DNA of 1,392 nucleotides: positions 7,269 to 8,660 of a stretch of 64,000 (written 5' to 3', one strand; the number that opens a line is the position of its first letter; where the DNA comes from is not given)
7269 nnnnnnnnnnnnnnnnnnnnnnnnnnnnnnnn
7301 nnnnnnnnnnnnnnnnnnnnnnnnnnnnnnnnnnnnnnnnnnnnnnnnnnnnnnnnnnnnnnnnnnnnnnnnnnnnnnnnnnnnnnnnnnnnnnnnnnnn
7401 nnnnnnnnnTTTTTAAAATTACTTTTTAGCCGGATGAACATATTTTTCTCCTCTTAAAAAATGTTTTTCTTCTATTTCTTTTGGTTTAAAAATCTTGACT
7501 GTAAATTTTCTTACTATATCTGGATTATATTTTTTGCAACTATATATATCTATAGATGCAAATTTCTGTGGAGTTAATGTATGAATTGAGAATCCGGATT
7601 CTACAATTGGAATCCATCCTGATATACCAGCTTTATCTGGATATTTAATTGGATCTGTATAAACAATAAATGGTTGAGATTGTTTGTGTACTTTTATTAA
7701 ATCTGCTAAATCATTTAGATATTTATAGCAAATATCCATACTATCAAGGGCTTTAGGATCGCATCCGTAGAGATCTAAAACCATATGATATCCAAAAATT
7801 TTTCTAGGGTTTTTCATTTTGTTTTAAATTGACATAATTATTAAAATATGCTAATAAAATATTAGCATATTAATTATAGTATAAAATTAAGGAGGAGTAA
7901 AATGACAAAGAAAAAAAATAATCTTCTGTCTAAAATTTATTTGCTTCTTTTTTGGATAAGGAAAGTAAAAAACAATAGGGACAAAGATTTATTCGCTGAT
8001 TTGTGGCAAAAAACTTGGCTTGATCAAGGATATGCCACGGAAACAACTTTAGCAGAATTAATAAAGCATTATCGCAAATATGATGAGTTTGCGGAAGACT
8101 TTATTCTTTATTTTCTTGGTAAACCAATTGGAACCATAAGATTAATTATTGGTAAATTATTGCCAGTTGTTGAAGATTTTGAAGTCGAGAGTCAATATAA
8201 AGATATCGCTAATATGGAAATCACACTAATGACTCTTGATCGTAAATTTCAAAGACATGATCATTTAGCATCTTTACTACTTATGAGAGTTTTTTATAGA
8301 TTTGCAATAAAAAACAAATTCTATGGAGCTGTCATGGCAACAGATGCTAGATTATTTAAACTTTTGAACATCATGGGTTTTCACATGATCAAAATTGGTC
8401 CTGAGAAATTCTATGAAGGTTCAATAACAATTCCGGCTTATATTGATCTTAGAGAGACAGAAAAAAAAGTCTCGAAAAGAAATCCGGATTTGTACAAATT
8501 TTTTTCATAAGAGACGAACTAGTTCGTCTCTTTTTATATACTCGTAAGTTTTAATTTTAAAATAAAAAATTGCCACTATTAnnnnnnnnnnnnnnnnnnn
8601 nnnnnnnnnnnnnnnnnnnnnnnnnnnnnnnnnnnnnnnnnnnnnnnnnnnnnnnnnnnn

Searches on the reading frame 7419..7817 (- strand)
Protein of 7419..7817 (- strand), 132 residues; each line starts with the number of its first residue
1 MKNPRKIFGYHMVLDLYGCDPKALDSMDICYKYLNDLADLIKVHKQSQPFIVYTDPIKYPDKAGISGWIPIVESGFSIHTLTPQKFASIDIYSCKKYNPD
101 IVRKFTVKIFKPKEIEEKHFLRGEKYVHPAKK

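Call 9: search_protein_families(library=pfam, proteins=[window:7419-7817:-], max_evalue=0.001)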
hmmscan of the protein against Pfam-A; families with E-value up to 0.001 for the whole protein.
window:7419-7817:- (132 aa): 1 family
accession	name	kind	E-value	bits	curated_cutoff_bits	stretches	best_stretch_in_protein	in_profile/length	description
PF02675.21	AdoMet_dc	-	1.6e-19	70.7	25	1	11-123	1-107/107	S-adenosylmethionine decarboxylase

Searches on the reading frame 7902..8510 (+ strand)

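Call 9: search_protein_families(library=pfam, proteins=[window:7902-8510:+], max_evalue=0.001)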
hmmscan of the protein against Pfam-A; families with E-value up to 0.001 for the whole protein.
window:7902-8510:+ (202 aa): 1 family
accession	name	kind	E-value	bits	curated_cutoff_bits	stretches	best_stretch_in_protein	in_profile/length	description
PF21926.2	FeeM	-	5.9e-05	23.3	27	1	34-179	5-152/158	N-acyl amino acid synthase FeeM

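Call 39: search_protein_families(library=pfam, proteins=[window:7902-8510:+], max_evalue=1)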
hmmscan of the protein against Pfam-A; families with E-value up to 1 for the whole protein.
window:7902-8510:+ (202 aa): 1 family
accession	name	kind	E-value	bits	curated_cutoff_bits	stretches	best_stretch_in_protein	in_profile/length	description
PF21926.2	FeeM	-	5.9e-05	23.3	27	1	34-179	5-152/158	N-acyl amino acid synthase FeeM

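Call 54: search_protein_families(library=padloc, proteins=[window:7902-8510:+], max_evalue=0.01)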
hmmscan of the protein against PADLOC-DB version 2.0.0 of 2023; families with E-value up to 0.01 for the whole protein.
window:7902-8510:+ (202 aa): 0 families
